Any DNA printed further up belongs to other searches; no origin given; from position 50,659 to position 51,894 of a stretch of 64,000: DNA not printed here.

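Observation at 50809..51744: Partner protein: NucS-type nuclease core fused to an unassigned C-terminal domain, encoded upstream of the ATPase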

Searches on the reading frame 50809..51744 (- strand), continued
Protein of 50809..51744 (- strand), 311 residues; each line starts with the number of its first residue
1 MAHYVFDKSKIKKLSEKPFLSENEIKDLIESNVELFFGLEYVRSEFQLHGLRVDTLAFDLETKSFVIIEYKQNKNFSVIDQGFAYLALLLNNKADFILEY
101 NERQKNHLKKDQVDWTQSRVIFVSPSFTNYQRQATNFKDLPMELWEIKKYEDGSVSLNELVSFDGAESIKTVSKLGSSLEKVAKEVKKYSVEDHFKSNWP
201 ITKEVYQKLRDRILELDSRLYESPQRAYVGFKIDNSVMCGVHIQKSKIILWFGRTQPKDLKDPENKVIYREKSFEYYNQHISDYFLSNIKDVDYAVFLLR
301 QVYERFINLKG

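Call 33: list_cluster_members(proteins=[P0001, P0121])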
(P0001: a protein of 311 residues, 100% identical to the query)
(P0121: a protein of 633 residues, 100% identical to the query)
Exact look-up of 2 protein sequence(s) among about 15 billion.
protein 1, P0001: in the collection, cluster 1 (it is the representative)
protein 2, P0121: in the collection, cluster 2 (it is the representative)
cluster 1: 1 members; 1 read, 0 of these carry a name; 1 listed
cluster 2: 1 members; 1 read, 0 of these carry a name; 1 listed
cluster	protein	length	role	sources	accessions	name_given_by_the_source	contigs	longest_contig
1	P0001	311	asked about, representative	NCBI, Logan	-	-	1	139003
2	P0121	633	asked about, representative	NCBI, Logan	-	-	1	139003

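Call 35: search_protein_families(library=pfam, alignment_id=A3, max_evalue=0.00001)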
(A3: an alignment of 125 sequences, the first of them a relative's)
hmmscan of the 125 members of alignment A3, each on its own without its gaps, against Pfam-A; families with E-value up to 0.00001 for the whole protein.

A. member 1, L002:9273-9719:- (148 aa): 1 family
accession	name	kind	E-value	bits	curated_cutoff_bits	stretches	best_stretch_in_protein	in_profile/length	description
PF22522.2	DUF6998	-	1.5e-45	154.9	27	1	8-145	1-136/136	Family of unknown function (DUF6998)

B. families by the number of members that match (of 125 scanned): 103 families (the first 25 are shown)
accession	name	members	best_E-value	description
PF04851.21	ResIII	12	2.8e-41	Type III restriction enzyme, res subunit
PF00270.35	DEAD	12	2.1e-11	DEAD/DEAH box helicase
PF18766.7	SWI2_SNF2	11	4e-65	SWI2/SNF2 ATPase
PF02384.22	N6_Mtase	10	6.8e-115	N-6 DNA Methylase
PF07669.17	Eco57I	10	7.6e-13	Eco57I restriction-modification methylase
PF04313.20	HSDR_N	9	3.3e-45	Type I restriction enzyme R protein N terminus (HSDR_N)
PF22679.2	T1R_D3-like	8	2.3e-60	Type I restriction enzyme subunit R domain 3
PF12161.14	HsdM_N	7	2.2e-25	HsdM N-terminal domain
PF05175.20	MTS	7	2.8e-07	Methyltransferase small domain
PF12008.13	EcoR124_C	6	2.5e-66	Type I restriction and modification enzyme - subunit R C terminal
PF13588.12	HSDR_N_2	5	9.1e-26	Type I restriction enzyme R protein N terminus (HSDR_N)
PF01555.25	N6_N4_Mtase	4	5.6e-56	DNA methylase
PF00271.37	Helicase_C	3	1.2e-20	Helicase conserved C-terminal domain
PF08463.15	EcoEI_R_C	2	1.5e-25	EcoEI R protein C-terminal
PF00239.26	Resolvase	2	4.9e-20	Resolvase, N terminal domain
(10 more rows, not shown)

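Call 36: search_protein_families(library=padloc, alignment_id=A3, max_evalue=1e-10)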
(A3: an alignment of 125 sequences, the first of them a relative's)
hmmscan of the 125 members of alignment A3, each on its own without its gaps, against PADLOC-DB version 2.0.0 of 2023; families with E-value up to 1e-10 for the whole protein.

A. member 1, L002:9273-9719:- (148 aa): 0 families

B. families by the number of members that match (of 125 scanned): 238 families (the first 25 are shown)
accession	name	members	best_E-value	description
PDLC04134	mad2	12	3.6e-56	mads_2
PDLC03034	MTase_I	10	8.1e-263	Type I methyltransferase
PDLC03318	MTase_II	10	4.7e-78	Type II methyltransferase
PDLC03021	MTase_I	10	4.1e-63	Type I methyltransferase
PDLC03026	MTase_I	10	5.5e-45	Type I methyltransferase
PDLC03025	MTase_I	10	5.1e-37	Type I methyltransferase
PDLC03048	REase_I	9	0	Type I restriction enzyme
PDLC03031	MTase_I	9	1.6e-100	Type I methyltransferase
PDLC03040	REase_I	9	2.6e-69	Type I restriction enzyme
PDLC03218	MTase_II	9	5.7e-34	Type II methyltransferase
PDLC03036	MTase_I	9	4.2e-19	Type I methyltransferase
PDLC03357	MTase_II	9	5.1e-19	Type II methyltransferase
PDLC03267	MTase_II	9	1.7e-18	Type II methyltransferase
PDLC03311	MTase_II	9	3e-18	Type II methyltransferase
PDLC03285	MTase_II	9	4.5e-18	Type II methyltransferase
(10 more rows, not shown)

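Call 38: search_solved_structures(query=A1, max_evalue=10, show_alignments=3)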
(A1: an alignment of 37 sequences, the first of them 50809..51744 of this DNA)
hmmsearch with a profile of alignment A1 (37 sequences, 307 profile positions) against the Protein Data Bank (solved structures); distinct sequences matched with E-value up to 10: 0.

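Call 58: search_dna_similar(query=window:50809-51744:-, collection=phages, mode=protein, max_rows=15)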
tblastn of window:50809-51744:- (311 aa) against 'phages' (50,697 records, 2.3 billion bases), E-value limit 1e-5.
Records with a match: 3; places in all: 3; records where one place covers at least 80% of the query: 0.
Best place of each record, by identity: <60% 3.
By first word of the organism name: Bacteriophage 2; Salmonella 1.
By host as written in the record: - 2; Salmonella enterica subsp. enterica serovar Kentucky 1.
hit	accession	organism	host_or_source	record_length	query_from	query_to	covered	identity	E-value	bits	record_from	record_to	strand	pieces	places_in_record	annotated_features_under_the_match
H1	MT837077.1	Bacteriophage sp.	human fecal samples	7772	11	251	77%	37.9%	2e-51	187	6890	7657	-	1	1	record has no annotation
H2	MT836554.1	Bacteriophage sp.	human fecal samples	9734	11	250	77%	29.0%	5e-17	87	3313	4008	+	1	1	record has no annotation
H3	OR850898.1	Salmonella phage S.Kent 1-2-1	Salmonella enterica subsp. enterica ...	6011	9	239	74%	27.8%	8e-16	84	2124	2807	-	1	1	record has no annotation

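Call 59: search_dna_similar(query=window:50809-51744:-, collection=plasmids, mode=protein, max_rows=25)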
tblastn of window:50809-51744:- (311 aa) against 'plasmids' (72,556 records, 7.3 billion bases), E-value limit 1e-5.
Records with a match: 25; places in all: 25; records where one place covers at least 80% of the query: 16.
Best place of each record, by identity: <60% 25.
By first word of the organism name: Acinetobacter 15; Pseudomonas 3; Rhizobium 1; Streptomyces 1; Aeromonas 1; Staphylococcus 1; Cupriavidus 1; Saccharobesus 1; Lichenicola 1.
By predicted mobility (MOB-suite, as given by PLSDB): non-mobilizable 20; mobilizable 4; conjugative 1.
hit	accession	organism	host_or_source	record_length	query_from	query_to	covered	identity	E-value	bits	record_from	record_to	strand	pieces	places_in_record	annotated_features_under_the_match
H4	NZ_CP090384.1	Acinetobacter towneri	-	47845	1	302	97%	41.6%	2e-69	240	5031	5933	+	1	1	DUF5655 domain-containing protein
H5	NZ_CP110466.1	Acinetobacter baumannii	Homo sapiens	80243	1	302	97%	41.6%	5e-67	234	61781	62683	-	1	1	DUF5655 domain-containing protein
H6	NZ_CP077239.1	Acinetobacter pittii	-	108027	1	302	97%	41.6%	5e-67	234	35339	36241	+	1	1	DUF5655 domain-containing protein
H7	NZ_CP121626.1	Acinetobacter baumannii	Homo sapiens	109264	1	302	97%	41.6%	5e-67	234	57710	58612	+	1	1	DUF5655 domain-containing protein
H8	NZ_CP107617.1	Acinetobacter baumannii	ENVIRONMENT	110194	1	302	97%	41.6%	5e-67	234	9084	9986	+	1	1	DUF5655 domain-containing protein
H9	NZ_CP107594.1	Acinetobacter baumannii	Homo sapiens,skin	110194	1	302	97%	41.6%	5e-67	234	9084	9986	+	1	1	DUF5655 domain-containing protein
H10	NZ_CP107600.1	Acinetobacter baumannii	Homo sapiens,skin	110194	1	302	97%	41.6%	5e-67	234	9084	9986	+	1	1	DUF5655 domain-containing protein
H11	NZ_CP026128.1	Acinetobacter baumannii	-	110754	1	302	97%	41.6%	5e-67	234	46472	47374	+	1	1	DUF5655 domain-containing protein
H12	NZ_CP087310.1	Acinetobacter baumannii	Homo sapiens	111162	1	302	97%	41.6%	5e-67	234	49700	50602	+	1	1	DUF5655 domain-containing protein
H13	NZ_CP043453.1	Acinetobacter baumannii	Homo sapiens,Skin/Wound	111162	1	302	97%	41.6%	5e-67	234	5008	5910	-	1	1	DUF5655 domain-containing protein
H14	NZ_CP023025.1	Acinetobacter baumannii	Homo sapiens,Bronchial fluid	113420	1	302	97%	41.6%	5e-67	234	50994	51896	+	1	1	DUF5655 domain-containing protein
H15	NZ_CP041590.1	Acinetobacter baumannii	Homo sapiens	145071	1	302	97%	41.6%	5e-67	234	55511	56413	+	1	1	DUF5655 domain-containing protein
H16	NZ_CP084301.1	Acinetobacter pseudolwoffii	a feces sample of chicken origin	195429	1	302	97%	41.6%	9e-67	233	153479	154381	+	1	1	DUF5655 domain-containing protein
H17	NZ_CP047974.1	Acinetobacter baumannii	Homo sapiens,rectal swab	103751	1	302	97%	41.3%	1e-66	233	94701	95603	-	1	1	DUF5655 domain-containing protein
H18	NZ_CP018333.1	Acinetobacter baumannii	Homo sapiens,sputum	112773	9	252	78%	47.8%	7e-54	237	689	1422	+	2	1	none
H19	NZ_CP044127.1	Rhizobium sp. BG4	Prosopis cineraria,pure bacterial ...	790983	6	304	96%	26.1%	2e-14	81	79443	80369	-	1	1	DUF5655 domain-containing protein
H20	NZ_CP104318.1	Streptomyces angustmyceticus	whole organism,soil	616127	13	304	94%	23.8%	2e-8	63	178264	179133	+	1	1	DUF5655 domain-containing protein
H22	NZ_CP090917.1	Staphylococcus epidermidis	Homo sapiens,skin swab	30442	52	252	65%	29.6%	2e-8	63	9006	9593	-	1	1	DUF5655 domain-containing protein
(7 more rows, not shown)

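Call 60: get_annotated_region(hit=H5, flank=7000)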
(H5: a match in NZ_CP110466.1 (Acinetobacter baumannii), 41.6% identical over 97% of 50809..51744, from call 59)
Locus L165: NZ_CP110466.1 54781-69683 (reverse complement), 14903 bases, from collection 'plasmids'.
description: Acinetobacter baumannii strain RBH2 plasmid pRBH2-4, complete sequence
organism: Acinetobacter baumannii (NCBI taxid 470)
taxonomy: Bacteria; Pseudomonadota; Gammaproteobacteria; Moraxellales; Moraxellaceae; Acinetobacter; Acinetobacter baumannii
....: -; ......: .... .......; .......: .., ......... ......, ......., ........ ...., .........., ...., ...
typing (MOB-suite, as given by PLSDB): mobilizable; replicon rep_cluster_718; relaxase MOBP
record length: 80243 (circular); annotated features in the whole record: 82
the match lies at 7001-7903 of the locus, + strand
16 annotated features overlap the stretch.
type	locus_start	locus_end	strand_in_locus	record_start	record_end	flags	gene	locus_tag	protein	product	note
CDS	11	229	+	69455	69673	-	-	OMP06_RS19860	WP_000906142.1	hypothetical protein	-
CDS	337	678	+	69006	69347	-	-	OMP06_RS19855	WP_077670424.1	hypothetical protein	-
CDS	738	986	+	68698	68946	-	-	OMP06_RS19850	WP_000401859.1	hypothetical protein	-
CDS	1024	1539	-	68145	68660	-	-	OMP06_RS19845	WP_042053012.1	hypothetical protein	-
CDS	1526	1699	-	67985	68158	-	-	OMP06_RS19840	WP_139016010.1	cob(I)yrinic acid a,c-diamide adenosyltransferase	-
CDS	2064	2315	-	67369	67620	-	-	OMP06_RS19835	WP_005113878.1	hypothetical protein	-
CDS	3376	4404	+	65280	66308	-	-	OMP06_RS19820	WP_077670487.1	IS701-like element ISAba11 family transposase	-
CDS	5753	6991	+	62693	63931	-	-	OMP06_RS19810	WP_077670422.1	restriction endonuclease subunit S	-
CDS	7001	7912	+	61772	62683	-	-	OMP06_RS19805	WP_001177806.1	DUF5655 domain-containing protein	-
CDS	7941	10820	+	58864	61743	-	-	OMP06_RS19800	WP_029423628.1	type I restriction endonuclease subunit R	-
CDS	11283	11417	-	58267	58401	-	-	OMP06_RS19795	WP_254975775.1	hypothetical protein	-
CDS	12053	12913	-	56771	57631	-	-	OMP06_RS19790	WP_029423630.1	hypothetical protein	-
CDS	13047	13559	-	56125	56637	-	-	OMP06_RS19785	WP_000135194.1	hypothetical protein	-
CDS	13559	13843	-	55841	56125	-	-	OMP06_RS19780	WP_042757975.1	hypothetical protein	-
CDS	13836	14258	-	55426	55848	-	-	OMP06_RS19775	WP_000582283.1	hypothetical protein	-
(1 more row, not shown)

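Call 61: get_annotated_region(hit=H4, flank=6000)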
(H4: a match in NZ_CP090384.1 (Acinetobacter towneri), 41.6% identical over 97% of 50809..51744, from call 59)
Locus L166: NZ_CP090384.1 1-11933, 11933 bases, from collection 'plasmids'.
description: Acinetobacter towneri strain SCLZS30 plasmid pNDM_SCLZS30, complete sequence
organism: Acinetobacter towneri (NCBI taxid 202956)
taxonomy: Bacteria; Pseudomonadota; Gammaproteobacteria; Moraxellales; Moraxellaceae; Acinetobacter; Acinetobacter towneri
host: -; source: -; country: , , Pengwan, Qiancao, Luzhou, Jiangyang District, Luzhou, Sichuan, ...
typing (MOB-suite, as given by PLSDB): mobilizable; relaxase MOBP
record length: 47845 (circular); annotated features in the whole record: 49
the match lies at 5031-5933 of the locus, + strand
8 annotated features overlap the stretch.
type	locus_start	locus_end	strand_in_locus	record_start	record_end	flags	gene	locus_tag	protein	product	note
CDS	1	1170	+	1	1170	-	-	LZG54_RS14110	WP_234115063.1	replication initiation protein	GO:0006270 - DNA replication initiation [Evidence IEA]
CDS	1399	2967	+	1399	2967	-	-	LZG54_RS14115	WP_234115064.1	type I restriction-modification system subunit M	GO:0006306 - DNA methylation [Evidence IEA]; GO:0009307 - DNA restriction-modification system [Evidence IEA]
CDS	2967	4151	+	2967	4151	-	-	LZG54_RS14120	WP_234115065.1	restriction endonuclease subunit S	-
CDS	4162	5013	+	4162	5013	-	-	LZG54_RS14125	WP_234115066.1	HNH endonuclease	-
CDS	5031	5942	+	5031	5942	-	-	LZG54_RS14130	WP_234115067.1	DUF5655 domain-containing protein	-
CDS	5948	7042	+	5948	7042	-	-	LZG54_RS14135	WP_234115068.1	PD-(D/E)XK nuclease family protein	-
CDS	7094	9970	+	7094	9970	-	-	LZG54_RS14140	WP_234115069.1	type I restriction endonuclease subunit R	-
CDS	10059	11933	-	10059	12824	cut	-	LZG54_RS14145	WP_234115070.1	relaxase/mobilization nuclease domain-containing protein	-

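Call 62: fold_search(model_id=the predicted structure, library=viral)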
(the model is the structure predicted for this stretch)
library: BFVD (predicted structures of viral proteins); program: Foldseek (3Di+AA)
matches with E <= 10: 900; with E <= 0.001: 3
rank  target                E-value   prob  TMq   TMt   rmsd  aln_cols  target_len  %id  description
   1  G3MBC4                2.6e-13  1.00  0.40  0.41  18.9       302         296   14  Gp54 [Bacillus phage G]
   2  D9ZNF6                3.0e-06  1.00  0.29  0.40  17.3       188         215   12  (no name in the UniProt tables at hand)
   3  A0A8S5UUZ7            2.1e-04  1.00  0.29  0.38   9.1       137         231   15  DUF5655 domain-containing protein [Siphoviridae sp. ctaDn21]
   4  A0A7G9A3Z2            1.7e-03  1.00  0.21  0.21   7.6       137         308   16  Uncharacterized protein [Bacteriophage sp.]
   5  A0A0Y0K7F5            2.0e-03  0.96  0.21  0.34   8.0       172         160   12  PD-(D/E)XK endonuclease-like domain-containing protein [Glossina hytrovirus (isolate Glossina pallidipes/Ethiopia/Seibersdorf/-)]
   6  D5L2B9                3.6e-03  0.91  0.23  0.35  10.4       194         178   13  Restriction endonuclease type IV Mrr domain-containing protein [uncultured virus]
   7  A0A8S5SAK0            3.8e-03  0.41  0.20  0.17  26.1       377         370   11  Competence protein [Siphoviridae sp. ctgaY24]
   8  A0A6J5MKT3            4.1e-03  0.85  0.21  0.18  14.3       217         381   14  DUF2800 domain-containing protein [uncultured Caudovirales phage]
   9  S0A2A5                5.4e-03  0.47  0.16  0.12  12.6       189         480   12  PD-(D/E)XK nuclease superfamily protein [Cellulophaga phage phi14:2]
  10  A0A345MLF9            6.5e-03  0.84  0.23  0.19  17.3       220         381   10  (no name in the UniProt tables at hand)
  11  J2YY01                7.2e-03  0.99  0.22  0.38   8.4       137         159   12  (no name in the UniProt tables at hand)
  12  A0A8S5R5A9            7.7e-03  1.00  0.23  0.25   3.6       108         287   23  Putative nuclease of the RecB family [Ackermannviridae sp. ctaCq7]
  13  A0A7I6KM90            9.1e-03  0.85  0.20  0.37   7.8       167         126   11  (no name in the UniProt tables at hand)
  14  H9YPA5                9.7e-03  0.99  0.28  0.53  11.6       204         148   13  (no name in the UniProt tables at hand)
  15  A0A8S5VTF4            1.0e-02  0.93  0.25  0.36  18.1       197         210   13  Uncharacterized protein [Ackermannviridae sp.]
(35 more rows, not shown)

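Call 66: find_encoding_contigs(protein=P0006, flank=4000, max_places=2)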
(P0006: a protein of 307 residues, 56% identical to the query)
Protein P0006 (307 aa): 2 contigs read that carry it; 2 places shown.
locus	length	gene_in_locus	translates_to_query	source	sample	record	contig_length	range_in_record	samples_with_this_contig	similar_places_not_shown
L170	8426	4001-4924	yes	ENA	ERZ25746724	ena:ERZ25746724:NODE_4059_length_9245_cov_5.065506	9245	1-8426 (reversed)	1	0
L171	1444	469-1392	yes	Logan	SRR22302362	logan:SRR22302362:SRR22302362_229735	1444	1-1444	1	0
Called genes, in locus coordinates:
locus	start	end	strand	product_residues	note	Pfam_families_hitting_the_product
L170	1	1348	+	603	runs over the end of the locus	PF20582:UPF0758_N, PF04002:RadC, PF02086:MethyltransfD12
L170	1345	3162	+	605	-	PF09491:RE_AlwI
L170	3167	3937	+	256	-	PF01555:N6_N4_Mtase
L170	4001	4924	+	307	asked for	PF18899:DUF5655 (weak)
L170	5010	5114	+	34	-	-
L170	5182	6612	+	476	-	PF13289:SIR2_2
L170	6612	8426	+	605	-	?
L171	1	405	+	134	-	?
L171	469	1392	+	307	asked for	PF18899:DUF5655 (weak)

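Call 67: find_encoding_contigs(protein=P0007, flank=4000, max_places=2)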
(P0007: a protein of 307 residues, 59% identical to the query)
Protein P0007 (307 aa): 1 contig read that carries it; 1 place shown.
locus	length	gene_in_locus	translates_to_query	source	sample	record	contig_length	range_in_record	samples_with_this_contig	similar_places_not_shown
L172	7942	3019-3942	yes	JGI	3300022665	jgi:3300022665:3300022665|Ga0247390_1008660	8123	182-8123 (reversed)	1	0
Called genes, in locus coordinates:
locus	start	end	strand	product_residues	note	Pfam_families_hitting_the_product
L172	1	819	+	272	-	?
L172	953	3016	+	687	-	PF01170:UPF0020, PF02384:N6_Mtase, PF07669:Eco57I, PF01420:Methylase_S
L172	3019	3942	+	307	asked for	PF18899:DUF5655 (weak)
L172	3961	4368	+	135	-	-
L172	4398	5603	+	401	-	PF09903:DUF2130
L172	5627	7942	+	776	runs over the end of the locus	PF13166:AAA_13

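Call 74: get_annotated_region(hit=H19, flank=5000)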
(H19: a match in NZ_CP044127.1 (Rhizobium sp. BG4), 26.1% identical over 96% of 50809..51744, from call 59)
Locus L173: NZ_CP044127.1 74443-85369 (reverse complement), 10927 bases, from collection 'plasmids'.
description: Rhizobium sp. BG4 plasmid pRPC2, complete sequence
organism: Rhizobium sp. BG4 (NCBI taxid 2613770)
taxonomy: Bacteria; Pseudomonadota; Alphaproteobacteria; Hyphomicrobiales; Rhizobiaceae; Rhizobium; Rhizobium sp. BG4
host: -; source: Prosopis cineraria,pure bacterial culture,nodule; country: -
typing (MOB-suite, as given by PLSDB): conjugative; relaxase MOBP; mating-pair formation MPF_T
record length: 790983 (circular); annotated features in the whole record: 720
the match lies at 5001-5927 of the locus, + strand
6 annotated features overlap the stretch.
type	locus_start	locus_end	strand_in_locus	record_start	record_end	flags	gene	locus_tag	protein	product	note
CDS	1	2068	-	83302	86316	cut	-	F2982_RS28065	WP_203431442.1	HsdR family type I site-specific deoxyribonuclease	GO:0009307 - DNA restriction-modification system [Evidence IEA]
CDS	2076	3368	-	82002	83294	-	-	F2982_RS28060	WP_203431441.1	restriction endonuclease subunit S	-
CDS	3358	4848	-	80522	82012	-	-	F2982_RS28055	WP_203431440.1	type I restriction-modification system subunit M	GO:0009307 - DNA restriction-modification system [Evidence IEA]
CDS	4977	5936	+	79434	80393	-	-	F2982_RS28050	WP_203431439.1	DUF5655 domain-containing protein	-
CDS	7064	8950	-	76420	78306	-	htpG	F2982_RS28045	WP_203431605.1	molecular chaperone HtpG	GO:0006457 - protein folding [Evidence IEA]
CDS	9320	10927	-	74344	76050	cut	-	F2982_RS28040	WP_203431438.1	dihydroxyacetone kinase family protein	-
